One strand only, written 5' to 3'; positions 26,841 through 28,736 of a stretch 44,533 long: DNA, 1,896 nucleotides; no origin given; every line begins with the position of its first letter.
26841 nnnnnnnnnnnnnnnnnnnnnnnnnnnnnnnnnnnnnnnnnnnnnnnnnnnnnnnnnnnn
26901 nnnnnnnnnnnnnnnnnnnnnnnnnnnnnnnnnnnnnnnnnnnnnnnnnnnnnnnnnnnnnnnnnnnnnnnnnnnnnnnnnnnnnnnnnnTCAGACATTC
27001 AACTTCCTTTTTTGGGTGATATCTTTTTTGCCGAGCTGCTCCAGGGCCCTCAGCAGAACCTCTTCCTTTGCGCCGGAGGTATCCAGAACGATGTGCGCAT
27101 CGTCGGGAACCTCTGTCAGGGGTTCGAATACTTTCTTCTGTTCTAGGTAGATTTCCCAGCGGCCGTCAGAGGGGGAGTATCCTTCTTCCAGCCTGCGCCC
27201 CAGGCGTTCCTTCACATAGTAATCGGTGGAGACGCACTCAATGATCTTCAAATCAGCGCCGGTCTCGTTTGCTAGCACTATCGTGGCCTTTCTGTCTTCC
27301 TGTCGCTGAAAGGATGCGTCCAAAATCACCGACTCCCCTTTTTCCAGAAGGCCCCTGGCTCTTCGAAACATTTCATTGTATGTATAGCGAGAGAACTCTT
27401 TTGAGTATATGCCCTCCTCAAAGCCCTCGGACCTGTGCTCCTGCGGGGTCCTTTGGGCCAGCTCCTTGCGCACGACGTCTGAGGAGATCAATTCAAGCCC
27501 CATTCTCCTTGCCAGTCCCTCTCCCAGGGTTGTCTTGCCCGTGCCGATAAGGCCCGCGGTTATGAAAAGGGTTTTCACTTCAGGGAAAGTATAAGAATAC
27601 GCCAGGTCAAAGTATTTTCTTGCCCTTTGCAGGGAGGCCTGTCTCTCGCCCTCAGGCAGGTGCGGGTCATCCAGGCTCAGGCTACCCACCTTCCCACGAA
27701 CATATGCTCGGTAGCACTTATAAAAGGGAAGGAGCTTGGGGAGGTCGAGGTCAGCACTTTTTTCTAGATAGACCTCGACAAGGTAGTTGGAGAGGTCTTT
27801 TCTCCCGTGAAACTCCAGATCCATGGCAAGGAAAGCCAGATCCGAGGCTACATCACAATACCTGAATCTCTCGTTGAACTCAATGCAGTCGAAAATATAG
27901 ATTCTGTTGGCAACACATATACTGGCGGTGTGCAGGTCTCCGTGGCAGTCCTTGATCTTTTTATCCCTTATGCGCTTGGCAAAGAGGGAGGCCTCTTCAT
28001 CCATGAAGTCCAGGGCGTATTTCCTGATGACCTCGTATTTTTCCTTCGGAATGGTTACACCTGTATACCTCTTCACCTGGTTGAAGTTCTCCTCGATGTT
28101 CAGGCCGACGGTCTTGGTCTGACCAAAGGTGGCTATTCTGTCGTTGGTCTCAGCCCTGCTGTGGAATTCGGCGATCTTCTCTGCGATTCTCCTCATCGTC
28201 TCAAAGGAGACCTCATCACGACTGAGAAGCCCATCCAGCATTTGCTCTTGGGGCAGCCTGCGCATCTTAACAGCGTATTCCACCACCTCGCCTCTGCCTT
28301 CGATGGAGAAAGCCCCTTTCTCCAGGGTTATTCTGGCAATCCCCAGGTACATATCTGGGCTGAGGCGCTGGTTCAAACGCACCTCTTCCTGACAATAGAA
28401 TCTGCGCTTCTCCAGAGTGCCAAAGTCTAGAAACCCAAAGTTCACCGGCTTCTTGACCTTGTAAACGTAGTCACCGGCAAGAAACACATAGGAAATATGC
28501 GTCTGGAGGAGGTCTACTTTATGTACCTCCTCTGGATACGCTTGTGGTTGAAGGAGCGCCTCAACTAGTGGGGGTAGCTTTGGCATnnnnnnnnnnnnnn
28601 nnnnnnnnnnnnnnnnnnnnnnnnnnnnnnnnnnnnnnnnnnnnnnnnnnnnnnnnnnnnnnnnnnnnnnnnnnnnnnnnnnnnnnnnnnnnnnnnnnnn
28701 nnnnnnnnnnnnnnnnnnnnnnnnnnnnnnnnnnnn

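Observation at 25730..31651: Riboswitch-led operon with only MtnA and MtnP, plus four co-packed genes with no known role in SAM or methionine recycling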

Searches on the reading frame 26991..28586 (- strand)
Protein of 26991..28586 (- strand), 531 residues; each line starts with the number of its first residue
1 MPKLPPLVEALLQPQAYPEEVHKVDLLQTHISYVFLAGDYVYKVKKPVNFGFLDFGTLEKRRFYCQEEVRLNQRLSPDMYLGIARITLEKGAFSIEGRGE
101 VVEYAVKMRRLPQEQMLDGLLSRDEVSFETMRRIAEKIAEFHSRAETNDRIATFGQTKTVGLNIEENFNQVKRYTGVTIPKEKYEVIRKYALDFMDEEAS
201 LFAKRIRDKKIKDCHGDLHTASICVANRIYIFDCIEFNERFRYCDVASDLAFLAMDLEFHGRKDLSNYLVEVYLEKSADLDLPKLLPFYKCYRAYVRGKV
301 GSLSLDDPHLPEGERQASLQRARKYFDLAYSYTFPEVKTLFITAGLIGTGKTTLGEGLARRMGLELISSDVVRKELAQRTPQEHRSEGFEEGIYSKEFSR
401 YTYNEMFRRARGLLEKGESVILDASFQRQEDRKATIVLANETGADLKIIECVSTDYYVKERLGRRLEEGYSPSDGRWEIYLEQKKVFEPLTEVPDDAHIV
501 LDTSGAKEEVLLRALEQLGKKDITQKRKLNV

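Call 3: search_protein_families(library=pfam, proteins=[window:26991-28586:-], max_evalue=0.01)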
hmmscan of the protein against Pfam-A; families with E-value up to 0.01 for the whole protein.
window:26991-28586:- (531 aa): 5 families
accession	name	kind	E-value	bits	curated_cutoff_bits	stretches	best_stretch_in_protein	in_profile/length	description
PF13671.12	AAA_33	-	4e-23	82.7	27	1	340-490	1-143/143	AAA domain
PF13207.12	AAA_17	-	2e-07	31.8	27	1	345-468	2-122/136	AAA domain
PF13238.12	AAA_18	-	3e-06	28.1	29.4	1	344-435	4-90/128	AAA domain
PF13189.12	Cytidylate_kin2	-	9.2e-05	23.1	28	1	346-432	7-85/176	Cytidylate kinase-like family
PF01712.25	dNK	-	0.0014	18.9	27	1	344-428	4-86/203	Deoxynucleoside kinase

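Call 4: search_protein_families(library=ncbifam, proteins=[window:26991-28586:-], max_evalue=0.01)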
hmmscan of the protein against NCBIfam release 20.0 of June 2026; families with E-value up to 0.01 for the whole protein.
window:26991-28586:- (531 aa): 6 families
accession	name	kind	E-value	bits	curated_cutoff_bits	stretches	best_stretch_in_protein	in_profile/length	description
NF010555.0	PRK13949.1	equivalog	0.00011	22.4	180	1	340-377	4-40/175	shikimate kinase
TIGR00150.1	T6A_YjeE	equivalog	0.0071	16.2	60.1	0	336-365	20-49/135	tRNA (adenosine(37)-N6)-threonylcarbamoyltransferase complex ATPase subunit type 1 TsaE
NF010553.0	PRK13947.1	equivalog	0.0072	16.5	204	0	342-380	5-43/173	shikimate kinase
NF010552.0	PRK13946.1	equivalog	0.0072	15.9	186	0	341-380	26-65/198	shikimate kinase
NF010554.0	PRK13948.1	equivalog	0.0079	15.8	217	0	341-388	13-61/192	shikimate kinase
NF040667.1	hom_kin_desulfo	exception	0.0095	15.8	197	0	344-372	6-34/163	homoserine kinase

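Call 10: find_homologous_proteins(query=window:26991-28586:-, max_evalue=0.00001)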
Query window:26991-28586:- (531 aa): 8000 proteins with E <= 0.00001 among 8000 candidates; the best 120 are listed.
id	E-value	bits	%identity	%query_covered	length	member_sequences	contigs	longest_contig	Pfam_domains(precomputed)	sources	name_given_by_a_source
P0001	0.0e+0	1191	100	100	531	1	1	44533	PF13671.13,PF13207.13,PF13238.13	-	-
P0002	2.0e-184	632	55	98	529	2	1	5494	PF13671.13,PF01636.30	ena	-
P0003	1.9e-183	629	55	98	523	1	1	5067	PF13671.13,PF13207.13,PF13238.13,PF01636.30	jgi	jgi:hypothetical protein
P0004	7.8e-183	627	54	98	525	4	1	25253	PF06414.19,PF13671.13,PF13238.13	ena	-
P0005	2.8e-182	625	56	97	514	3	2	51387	PF06414.19,PF13671.13,PF13207.13,PF13238.13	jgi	jgi:hypothetical protein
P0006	1.7e-181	622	55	98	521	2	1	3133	PF06414.19,PF13671.13,PF13207.13,PF13189.13,PF13238.13,PF01636.30,PF01712.26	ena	-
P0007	2.2e-181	622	55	97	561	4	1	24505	PF13671.13,PF13189.13,PF01636.30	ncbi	-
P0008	1.3e-180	620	54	98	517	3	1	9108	PF13671.13,PF13207.13,PF13238.13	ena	-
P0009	1.7e-180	619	54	97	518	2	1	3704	PF13671.13,PF13207.13,PF13189.13,PF13238.13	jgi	-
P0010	3.6e-180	618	55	97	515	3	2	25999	PF13671.13,PF13207.13,PF13189.13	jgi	jgi:hypothetical protein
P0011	4.6e-180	618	55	99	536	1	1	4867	PF13671.13,PF01636.30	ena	-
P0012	7.3e-180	617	56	94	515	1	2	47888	PF13671.13,PF13207.13,PF13189.13,PF13238.13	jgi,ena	jgi:hypothetical protein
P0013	1.5e-179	616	54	98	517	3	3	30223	PF13671.13,PF13238.13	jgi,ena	jgi:hypothetical protein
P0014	1.7e-179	616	54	98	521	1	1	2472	PF06414.19,PF13671.13,PF13207.13,PF13189.13,PF13238.13,PF01712.26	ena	-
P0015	3.0e-179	615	54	98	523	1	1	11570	PF06414.19,PF13671.13,PF13238.13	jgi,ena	-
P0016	3.4e-179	615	54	98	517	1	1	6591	PF13671.13,PF13207.13,PF13238.13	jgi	jgi:hypothetical protein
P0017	4.2e-179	615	54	97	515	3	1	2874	PF13671.13,PF13207.13,PF13189.13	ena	-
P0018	7.6e-179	614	54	97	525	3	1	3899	PF06414.19,PF13671.13,PF13207.13,PF13189.13,PF13238.13,PF01712.26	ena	-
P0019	7.8e-179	614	55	98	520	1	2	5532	PF13671.13,PF13238.13,PF01636.30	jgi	jgi:aminoglycoside phosphotransferase family enzyme/adenylate kinase family enzyme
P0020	8.7e-179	614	55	97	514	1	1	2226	PF13671.13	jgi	jgi:aminoglycoside phosphotransferase family enzyme/predicted kinase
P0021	1.2e-178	613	55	97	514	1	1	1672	PF13671.13,PF13207.13,PF01636.30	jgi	jgi:aminoglycoside phosphotransferase family enzyme/predicted kinase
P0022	1.4e-178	613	53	98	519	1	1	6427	PF13671.13,PF13189.13,PF13238.13,PF01636.30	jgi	jgi:aminoglycoside phosphotransferase family enzyme/predicted kinase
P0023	2.0e-178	612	54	97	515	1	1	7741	PF13671.13,PF13207.13,PF13189.13,PF13238.13,PF01636.30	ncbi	-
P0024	2.3e-178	612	55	97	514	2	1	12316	PF13671.13,PF13207.13,PF13189.13,PF13238.13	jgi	-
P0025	2.6e-178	612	54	96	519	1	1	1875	PF13671.13,PF13207.13,PF13189.13,PF13238.13,PF01636.30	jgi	-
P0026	3.9e-178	611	54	98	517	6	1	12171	PF13671.13,PF13207.13,PF13189.13,PF13238.13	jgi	-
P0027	5.6e-178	611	55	97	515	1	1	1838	PF13671.13,PF01636.30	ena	-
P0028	6.5e-178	611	55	97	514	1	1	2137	PF13671.13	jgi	jgi:aminoglycoside phosphotransferase family enzyme/predicted kinase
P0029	6.9e-178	611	55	97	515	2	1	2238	PF06414.19,PF13671.13,PF13207.13,PF13189.13,PF13238.13,PF01636.30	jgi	-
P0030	7.9e-178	610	54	98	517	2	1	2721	PF06414.19,PF13671.13,PF13189.13,PF13238.13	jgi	-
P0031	8.0e-178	610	53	98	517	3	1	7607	PF13671.13,PF13238.13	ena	-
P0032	8.6e-178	610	55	97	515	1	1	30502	PF13671.13,PF13207.13,PF13189.13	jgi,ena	-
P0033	9.4e-178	610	54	97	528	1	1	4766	PF13671.13,PF01636.30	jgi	jgi:aminoglycoside phosphotransferase family enzyme/predicted kinase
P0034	1.4e-177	610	53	98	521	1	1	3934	PF06414.19,PF13671.13,PF13238.13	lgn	-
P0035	1.6e-177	609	54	98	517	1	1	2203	PF13671.13,PF13207.13,PF13238.13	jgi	-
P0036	2.2e-177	609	54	97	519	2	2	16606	PF13671.13,PF13207.13,PF13189.13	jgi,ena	jgi:hypothetical protein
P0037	3.2e-177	608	53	97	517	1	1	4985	PF06414.19,PF13671.13,PF13207.13,PF13189.13,PF13238.13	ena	-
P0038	3.2e-177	608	53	98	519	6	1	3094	PF06414.19,PF13671.13,PF13238.13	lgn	-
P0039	4.6e-177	608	52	98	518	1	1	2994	PF13671.13,PF13207.13,PF13189.13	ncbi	-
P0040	4.7e-177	608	54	98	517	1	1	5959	PF13671.13,PF13207.13,PF01636.30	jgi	jgi:aminoglycoside phosphotransferase family enzyme/predicted kinase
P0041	5.8e-177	608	54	97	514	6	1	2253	PF13671.13,PF13207.13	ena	-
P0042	6.0e-177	607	55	94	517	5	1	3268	PF06414.19,PF13671.13,PF13207.13,PF13189.13,PF13238.13,PF01712.26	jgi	-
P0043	6.1e-177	607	54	98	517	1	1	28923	PF13671.13,PF13238.13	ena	-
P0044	6.6e-177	607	54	98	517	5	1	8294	PF13671.13,PF13207.13,PF13238.13,PF01636.30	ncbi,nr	ncbi:MAG TPA: AAA family ATPase [Dehalococcoidia bacterium]|nr:AAA family ATPase [Dehalococcoidia ba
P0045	7.7e-177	607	55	98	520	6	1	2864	PF06414.19,PF13671.13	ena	-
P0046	7.9e-177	607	54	98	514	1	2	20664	PF13671.13,PF13238.13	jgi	-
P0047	8.0e-177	607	53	97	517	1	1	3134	PF13671.13,PF13238.13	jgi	-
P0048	8.7e-177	607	54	98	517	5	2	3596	PF13671.13,PF13207.13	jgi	jgi:aminoglycoside phosphotransferase family enzyme/predicted kinase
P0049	8.9e-177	607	54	98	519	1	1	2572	PF06414.19,PF13671.13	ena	-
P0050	1.1e-176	607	54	95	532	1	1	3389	PF13671.13,PF13207.13,PF13189.13,PF13238.13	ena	-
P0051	1.2e-176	606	53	98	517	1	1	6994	PF13671.13,PF13207.13,PF13238.13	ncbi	-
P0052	1.5e-176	606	55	97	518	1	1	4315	PF13671.13,PF13207.13,PF13238.13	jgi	jgi:aminoglycoside phosphotransferase family enzyme/predicted kinase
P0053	1.6e-176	606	54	97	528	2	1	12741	PF13671.13,PF01636.30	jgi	jgi:aminoglycoside phosphotransferase family enzyme/predicted kinase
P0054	1.7e-176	606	54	97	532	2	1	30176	PF13671.13,PF13207.13,PF01636.30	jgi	-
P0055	2.0e-176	606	53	98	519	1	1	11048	PF13671.13,PF13189.13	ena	-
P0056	3.3e-176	605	55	97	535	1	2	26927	PF13671.13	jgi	jgi:hypothetical protein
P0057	3.6e-176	605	54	98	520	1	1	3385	PF13671.13,PF13238.13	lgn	-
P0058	3.9e-176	605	53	97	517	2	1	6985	PF13671.13,PF13207.13,PF13238.13,PF01636.30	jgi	jgi:hypothetical protein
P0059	4.6e-176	605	54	97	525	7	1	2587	PF13671.13,PF13207.13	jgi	jgi:hypothetical protein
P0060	5.6e-176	604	55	97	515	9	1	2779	PF13671.13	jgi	jgi:aminoglycoside phosphotransferase family enzyme/predicted kinase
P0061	6.4e-176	604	54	97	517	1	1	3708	PF06414.19,PF13671.13,PF13207.13,PF13189.13,PF13238.13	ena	-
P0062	8.0e-176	604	54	97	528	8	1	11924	PF13671.13,PF13207.13,PF01636.30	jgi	jgi:aminoglycoside phosphotransferase family enzyme/predicted kinase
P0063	9.5e-176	604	54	97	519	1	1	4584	PF13671.13,PF13207.13,PF13238.13,PF01636.30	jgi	jgi:hypothetical protein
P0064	1.4e-175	603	53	98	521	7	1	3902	PF06414.19,PF13671.13,PF13207.13,PF13238.13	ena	-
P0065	1.4e-175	603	53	98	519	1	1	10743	PF06414.19,PF13671.13,PF13207.13,PF13238.13,PF01636.30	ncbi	-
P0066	1.4e-175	603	53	98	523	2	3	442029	PF13671.13,PF13207.13,PF13238.13,PF01636.30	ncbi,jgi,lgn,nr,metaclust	ncbi:MAG TPA: AAA family ATPase [Dehalococcoidia bacterium]|jgi:hypothetical protein|nr:AAA family A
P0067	1.5e-175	603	54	97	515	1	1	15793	PF13671.13,PF13207.13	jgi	jgi:aminoglycoside phosphotransferase family enzyme/predicted kinase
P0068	1.6e-175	603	52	98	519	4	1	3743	PF13671.13,PF13207.13,PF01636.30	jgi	jgi:aminoglycoside phosphotransferase family enzyme/predicted kinase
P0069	1.9e-175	603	53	97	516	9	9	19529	PF13671.13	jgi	-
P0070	1.9e-175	603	53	98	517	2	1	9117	PF13671.13,PF13238.13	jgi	-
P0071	2.8e-175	602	54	97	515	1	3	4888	PF13671.13,PF13207.13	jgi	-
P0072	2.8e-175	602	54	95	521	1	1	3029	PF06414.19,PF13671.13,PF13207.13,PF13189.13,PF13238.13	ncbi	-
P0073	2.9e-175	602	53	97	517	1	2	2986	PF13671.13,PF13207.13,PF13238.13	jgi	jgi:hypothetical protein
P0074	3.0e-175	602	52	98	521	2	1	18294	PF06414.19,PF13671.13,PF13207.13,PF13238.13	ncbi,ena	-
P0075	3.1e-175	602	54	97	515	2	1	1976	PF13671.13,PF01636.30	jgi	jgi:aminoglycoside phosphotransferase family enzyme/predicted kinase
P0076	3.2e-175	602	54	97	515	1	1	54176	PF13671.13,PF13207.13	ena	-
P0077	3.4e-175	602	53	98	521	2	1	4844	PF06414.19,PF13671.13,PF13207.13,PF13189.13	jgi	-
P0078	3.5e-175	602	54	97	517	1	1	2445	PF06414.19,PF13671.13,PF13207.13,PF13189.13,PF13238.13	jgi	jgi:aminoglycoside phosphotransferase family enzyme/predicted kinase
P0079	4.3e-175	601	54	98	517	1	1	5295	PF13671.13,PF13207.13,PF13238.13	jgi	-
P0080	4.4e-175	601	53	98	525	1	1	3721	PF13671.13,PF13207.13,PF13189.13,PF13238.13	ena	-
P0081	5.0e-175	601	54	97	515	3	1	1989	PF13671.13,PF13189.13,PF01636.30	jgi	-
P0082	5.7e-175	601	53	97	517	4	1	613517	PF13671.13,PF13238.13,PF01636.30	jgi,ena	-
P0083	6.6e-175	601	53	98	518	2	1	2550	PF13671.13,PF13238.13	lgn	-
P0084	8.3e-175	600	54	98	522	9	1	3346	PF13671.13,PF13207.13,PF13238.13,PF01712.26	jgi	-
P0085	9.0e-175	600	52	98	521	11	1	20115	PF06414.19,PF13671.13,PF13207.13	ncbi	-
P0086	1.0e-174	600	54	97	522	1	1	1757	PF13671.13,PF01636.30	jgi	jgi:aminoglycoside phosphotransferase family enzyme/predicted kinase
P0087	1.6e-174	599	52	98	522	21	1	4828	PF06414.19,PF13671.13,PF13207.13,PF13238.13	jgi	jgi:aminoglycoside phosphotransferase family enzyme/predicted kinase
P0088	1.9e-174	599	53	97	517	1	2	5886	PF13671.13,PF13207.13,PF13238.13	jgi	jgi:hypothetical protein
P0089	2.2e-174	599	54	97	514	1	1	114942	PF13671.13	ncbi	-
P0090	2.3e-174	599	53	97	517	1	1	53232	PF13671.13,PF13207.13,PF13189.13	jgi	-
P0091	2.7e-174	599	54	97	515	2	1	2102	PF13671.13,PF13207.13,PF13238.13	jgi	jgi:aminoglycoside phosphotransferase family enzyme/predicted kinase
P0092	2.8e-174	599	53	96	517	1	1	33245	PF06414.19,PF13671.13,PF13207.13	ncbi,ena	-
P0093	2.9e-174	599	55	95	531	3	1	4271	PF13671.13,PF01636.30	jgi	jgi:aminoglycoside phosphotransferase family enzyme/predicted kinase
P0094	3.7e-174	598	52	98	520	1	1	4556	PF13671.13,PF13238.13,PF01636.30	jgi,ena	-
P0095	3.9e-174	598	53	97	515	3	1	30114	PF13671.13,PF13207.13,PF13238.13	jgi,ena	-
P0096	4.0e-174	598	54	97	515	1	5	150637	PF13671.13,PF13207.13,PF13238.13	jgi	-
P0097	4.3e-174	598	55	95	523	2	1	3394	PF06414.19,PF13671.13,PF13207.13,PF13238.13,PF01636.30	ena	-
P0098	4.4e-174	598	53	97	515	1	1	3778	PF06414.19,PF13671.13,PF13207.13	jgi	-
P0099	4.8e-174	598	54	96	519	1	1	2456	PF06414.19,PF13671.13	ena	-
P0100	4.8e-174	598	53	97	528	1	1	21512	PF13671.13,PF01636.30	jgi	jgi:aminoglycoside phosphotransferase family enzyme/predicted kinase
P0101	4.9e-174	598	54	98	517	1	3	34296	PF13671.13,PF13207.13,PF13189.13,PF13238.13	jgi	jgi:aminoglycoside phosphotransferase family enzyme/predicted kinase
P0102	5.2e-174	598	52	96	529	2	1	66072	PF06414.19,PF13671.13,PF13207.13,PF13189.13,PF13238.13,PF01636.30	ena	-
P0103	5.9e-174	598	53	97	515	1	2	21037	PF06414.19,PF13671.13,PF13207.13,PF13238.13,PF01636.30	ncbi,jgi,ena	-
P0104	6.8e-174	597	53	97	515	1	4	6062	PF13671.13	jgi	jgi:aminoglycoside phosphotransferase family enzyme/predicted kinase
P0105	6.8e-174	597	54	95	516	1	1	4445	PF06414.19,PF13671.13,PF13207.13,PF08433.17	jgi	jgi:aminoglycoside phosphotransferase family enzyme/predicted kinase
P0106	6.9e-174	597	52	98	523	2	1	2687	PF06414.19,PF13671.13,PF13238.13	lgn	-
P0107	8.1e-174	597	53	97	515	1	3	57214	PF13671.13,PF13207.13,PF13189.13,PF01712.26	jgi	jgi:aminoglycoside phosphotransferase family enzyme/predicted kinase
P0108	9.4e-174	597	54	97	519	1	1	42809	PF13671.13,PF13207.13,PF13238.13,PF01636.30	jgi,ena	-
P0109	1.1e-173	597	54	98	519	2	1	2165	PF13671.13,PF13238.13,PF01636.30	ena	-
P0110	1.2e-173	597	53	98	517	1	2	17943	PF13671.13,PF13207.13,PF13189.13,PF13238.13,PF01636.30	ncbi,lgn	-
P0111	1.5e-173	596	54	97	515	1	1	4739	PF13671.13,PF13238.13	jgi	jgi:aminoglycoside phosphotransferase family enzyme/predicted kinase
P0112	1.9e-173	596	54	97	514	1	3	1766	PF13671.13,PF13207.13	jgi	-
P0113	2.4e-173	596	53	98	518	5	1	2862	PF06414.19,PF13671.13,PF13238.13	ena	-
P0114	2.9e-173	595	53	97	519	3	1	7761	PF06414.19,PF13671.13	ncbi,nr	ncbi:MAG: AAA family ATPase [Dehalococcoidales bacterium]|nr:AAA family ATPase [Dehalococcoidales ba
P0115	3.1e-173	595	55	94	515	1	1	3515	PF06414.19,PF13671.13,PF13207.13,PF13189.13,PF13238.13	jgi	jgi:aminoglycoside phosphotransferase family enzyme/predicted kinase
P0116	3.1e-173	595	53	96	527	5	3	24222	PF13671.13,PF01636.30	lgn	-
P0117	3.4e-173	595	54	98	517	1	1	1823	PF13671.13,PF13207.13,PF13189.13,PF13238.13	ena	-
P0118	4.1e-173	595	54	97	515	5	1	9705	PF13671.13,PF13207.13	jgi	jgi:aminoglycoside phosphotransferase family enzyme/predicted kinase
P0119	4.8e-173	595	53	97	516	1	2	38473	PF13671.13,PF13207.13,PF13189.13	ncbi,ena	-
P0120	5.6e-173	594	53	98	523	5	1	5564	PF13671.13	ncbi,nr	ncbi:MAG: hypothetical protein FJ006_11010 [Chloroflexi bacterium]|nr:hypothetical protein [Chlorofl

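Call 11: find_encoding_contigs(protein=P0066, flank=8000, max_places=2)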
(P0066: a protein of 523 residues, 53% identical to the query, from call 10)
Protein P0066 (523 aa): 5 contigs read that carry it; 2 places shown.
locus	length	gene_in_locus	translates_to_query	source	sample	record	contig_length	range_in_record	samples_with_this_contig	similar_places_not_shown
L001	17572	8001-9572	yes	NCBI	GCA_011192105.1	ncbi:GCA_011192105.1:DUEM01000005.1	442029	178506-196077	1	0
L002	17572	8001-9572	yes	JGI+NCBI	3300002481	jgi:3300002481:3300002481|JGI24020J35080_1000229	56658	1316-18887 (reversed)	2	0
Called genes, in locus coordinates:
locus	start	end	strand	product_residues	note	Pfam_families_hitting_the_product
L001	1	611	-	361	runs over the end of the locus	PF04909:Amidohydro_2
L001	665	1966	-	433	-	PF06808:DctM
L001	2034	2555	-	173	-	PF04290:DctQ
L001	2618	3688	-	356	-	-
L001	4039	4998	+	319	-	PF08220:HTH_DeoR (faint), PF08279:HTH_11 (faint), PF01037:AsnC_trans_reg, PF22482:AsnC_trans_reg_3 (faint), PF13404:HTH_AsnC-type (weak), PF13412:HTH_24, PF01037:AsnC_trans_reg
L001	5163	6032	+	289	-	PF01048:PNP_UDP_1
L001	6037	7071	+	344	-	-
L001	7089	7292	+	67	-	PF20095:DUF6485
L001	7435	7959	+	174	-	PF00004:AAA (faint), PF03266:NTPase_1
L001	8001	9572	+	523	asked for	PF01636:APH, PF13207:AAA_17 (weak), PF13238:AAA_18 (weak), PF13671:AAA_33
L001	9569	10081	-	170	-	PF22769:DCD, PF00692:dUTPase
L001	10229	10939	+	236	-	PF00702:Hydrolase, PF13419:HAD_2, PF13242:Hydrolase_like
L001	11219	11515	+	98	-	PF00166:Cpn10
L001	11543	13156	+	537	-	PF00118:Cpn60_TCP1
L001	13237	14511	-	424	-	PF00675:Peptidase_M16, PF05193:Peptidase_M16_C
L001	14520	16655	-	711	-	PF13549:ATP-grasp_5, PF02629:CoA_binding, PF13380:CoA_binding_2, PF13607:Succ_CoA_lig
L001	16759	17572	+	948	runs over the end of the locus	PF00005:ABC_tran (faint), PF02463:SMC_N (faint), PF03193:RsgA_GTPase (faint), PF13191:AAA_16 (faint), PF13304:AAA_21 (faint), PF13401:AAA_22 (faint), PF17760:UvrA_inter, PF17755:UvrA_DNA-bind, +4 more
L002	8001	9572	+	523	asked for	PF01636:APH, PF13207:AAA_17 (weak), PF13238:AAA_18 (weak), PF13671:AAA_33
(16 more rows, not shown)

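Call 12: find_encoding_contigs(protein=P0082, flank=8000, max_places=2)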
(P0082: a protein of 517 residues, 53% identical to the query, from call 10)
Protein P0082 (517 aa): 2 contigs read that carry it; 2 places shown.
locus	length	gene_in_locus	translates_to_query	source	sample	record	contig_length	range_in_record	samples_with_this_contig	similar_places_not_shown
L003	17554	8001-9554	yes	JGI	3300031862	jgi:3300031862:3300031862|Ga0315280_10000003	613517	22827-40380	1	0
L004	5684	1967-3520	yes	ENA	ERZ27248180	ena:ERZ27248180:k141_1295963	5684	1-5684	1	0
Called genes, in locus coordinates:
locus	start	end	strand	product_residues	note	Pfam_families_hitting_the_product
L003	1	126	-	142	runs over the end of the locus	PF01575:MaoC_dehydratas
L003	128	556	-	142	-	PF13452:FAS1_DH_region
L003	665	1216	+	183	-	PF04191:PEMT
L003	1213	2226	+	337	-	PF01008:IF-2B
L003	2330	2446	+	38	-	-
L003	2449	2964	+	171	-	PF01936:NYN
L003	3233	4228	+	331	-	PF02195:ParB_N, PF04266:ASCH (weak)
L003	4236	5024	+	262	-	-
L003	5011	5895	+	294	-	PF01048:PNP_UDP_1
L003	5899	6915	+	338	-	-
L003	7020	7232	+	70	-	PF20095:DUF6485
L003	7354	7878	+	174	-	PF03266:NTPase_1, PF13245:AAA_19 (weak)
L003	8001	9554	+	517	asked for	PF01636:APH (faint), PF13238:AAA_18 (weak), PF13671:AAA_33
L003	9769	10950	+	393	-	PF05221:AdoHcyase, PF00670:AdoHcyase_NAD, PF02826:2-Hacid_dh_C (weak), PF07991:KARI_N (weak)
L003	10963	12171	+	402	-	PF00438:S-AdoMet_synt_N, PF02772:S-AdoMet_synt_M, PF02773:S-AdoMet_synt_C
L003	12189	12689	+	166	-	-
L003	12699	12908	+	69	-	-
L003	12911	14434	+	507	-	PF02878:PGM_PMM_I, PF02879:PGM_PMM_II, PF02880:PGM_PMM_III, PF00408:PGM_PMM_IV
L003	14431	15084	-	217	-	PF13510:Fer2_4, PF00037:Fer4 (faint), PF12838:Fer4_7 (faint), PF10588:NADH-G_4Fe-4S_3, PF17179:Fer4_22 (faint), PF22117:Fer4_Nqo3 (weak), PF13237:Fer4_10 (weak), PF12837:Fer4_6 (weak)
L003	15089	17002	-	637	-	PF01512:Complex1_51K, PF10589:NADH_4Fe-4S, PF12797:Fer4_2 (weak)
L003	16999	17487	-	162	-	PF01257:2Fe-2S_thioredx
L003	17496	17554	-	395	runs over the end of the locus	PF00162:PGK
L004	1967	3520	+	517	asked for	PF01636:APH (faint), PF13238:AAA_18 (weak), PF13671:AAA_33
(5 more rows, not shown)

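Call 13: find_encoding_contigs(protein=P0005, flank=8000, max_places=2)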
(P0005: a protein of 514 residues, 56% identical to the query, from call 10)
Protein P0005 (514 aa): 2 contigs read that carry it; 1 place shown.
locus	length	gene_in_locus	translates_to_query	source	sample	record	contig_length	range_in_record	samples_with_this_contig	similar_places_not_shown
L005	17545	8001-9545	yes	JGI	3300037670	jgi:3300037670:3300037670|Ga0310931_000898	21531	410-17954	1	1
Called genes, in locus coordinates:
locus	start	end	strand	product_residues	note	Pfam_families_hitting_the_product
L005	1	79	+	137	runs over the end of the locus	PF09754:PAC2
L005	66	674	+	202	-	PF13302:Acetyltransf_3, PF13523:Acetyltransf_8 (weak), PF00583:Acetyltransf_1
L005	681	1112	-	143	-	PF01575:MaoC_dehydratas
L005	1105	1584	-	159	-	PF13452:FAS1_DH_region, PF22622:MFE-2_hydrat-2_N (weak)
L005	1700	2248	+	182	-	PF04191:PEMT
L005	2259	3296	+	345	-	PF01008:IF-2B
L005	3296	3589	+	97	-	-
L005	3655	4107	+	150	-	-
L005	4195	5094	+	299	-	PF04055:Radical_SAM (weak), PF20903:SPL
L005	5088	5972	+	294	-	PF01048:PNP_UDP_1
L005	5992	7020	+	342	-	-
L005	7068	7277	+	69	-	PF20095:DUF6485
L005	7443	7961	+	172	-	PF00004:AAA (faint), PF03266:NTPase_1, PF06745:ATPase (weak), PF13401:AAA_22 (faint)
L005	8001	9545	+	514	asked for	PF06414:Zeta_toxin (weak), PF13238:AAA_18 (weak), PF13671:AAA_33, PF13207:AAA_17 (faint)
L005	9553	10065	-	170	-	PF06559:DCD_N (faint), PF22769:DCD, PF00692:dUTPase (weak)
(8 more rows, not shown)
